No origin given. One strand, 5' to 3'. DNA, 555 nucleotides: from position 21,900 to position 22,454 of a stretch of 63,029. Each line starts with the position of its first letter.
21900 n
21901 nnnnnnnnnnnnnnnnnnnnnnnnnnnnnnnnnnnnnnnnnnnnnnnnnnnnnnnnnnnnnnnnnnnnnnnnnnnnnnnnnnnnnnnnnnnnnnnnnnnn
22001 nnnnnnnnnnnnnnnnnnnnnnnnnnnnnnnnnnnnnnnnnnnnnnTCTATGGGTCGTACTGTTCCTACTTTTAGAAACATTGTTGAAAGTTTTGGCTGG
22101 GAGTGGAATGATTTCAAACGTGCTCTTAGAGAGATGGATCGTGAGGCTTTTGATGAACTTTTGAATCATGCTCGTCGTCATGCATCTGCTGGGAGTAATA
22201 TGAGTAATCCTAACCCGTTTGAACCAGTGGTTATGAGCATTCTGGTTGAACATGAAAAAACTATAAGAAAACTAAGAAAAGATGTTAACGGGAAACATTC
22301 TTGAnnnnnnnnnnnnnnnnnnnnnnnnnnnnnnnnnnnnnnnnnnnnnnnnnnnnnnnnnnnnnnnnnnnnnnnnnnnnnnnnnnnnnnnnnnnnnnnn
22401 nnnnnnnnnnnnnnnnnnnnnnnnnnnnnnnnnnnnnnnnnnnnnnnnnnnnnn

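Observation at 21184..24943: Overlapping four-gene cassette: Walker-less RecA-fold protein, 84-aa helical protein, exonuclease-dead variant family-B polymerase, PD-(D/E)xK protein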

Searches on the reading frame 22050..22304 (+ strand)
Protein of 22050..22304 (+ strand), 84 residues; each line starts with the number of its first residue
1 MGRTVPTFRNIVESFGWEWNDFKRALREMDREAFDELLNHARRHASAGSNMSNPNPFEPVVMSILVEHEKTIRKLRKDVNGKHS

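Call 3: search_protein_families(library=pfam, proteins=[window:22050-22304:+], max_evalue=0.1)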
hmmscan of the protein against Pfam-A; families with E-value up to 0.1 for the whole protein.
window:22050-22304:+ (84 aa): 0 families

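Call 4: search_protein_families(library=ncbifam, proteins=[window:22050-22304:+], max_evalue=0.1)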
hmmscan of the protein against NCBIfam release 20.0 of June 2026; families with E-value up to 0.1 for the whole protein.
window:22050-22304:+ (84 aa): 1 family
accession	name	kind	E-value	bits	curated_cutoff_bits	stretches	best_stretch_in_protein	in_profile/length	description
NF040726.1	BetaRFA-P_synth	equivalog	0.037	13.1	328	1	21-79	250-305/327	beta-ribofuranosylaminobenzene 5'-phosphate synthase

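Call 89: search_protein_families(library=padloc, proteins=[window:22050-22304:+], max_evalue=0.01)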
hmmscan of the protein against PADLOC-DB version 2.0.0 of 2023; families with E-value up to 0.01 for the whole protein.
window:22050-22304:+ (84 aa): 0 families
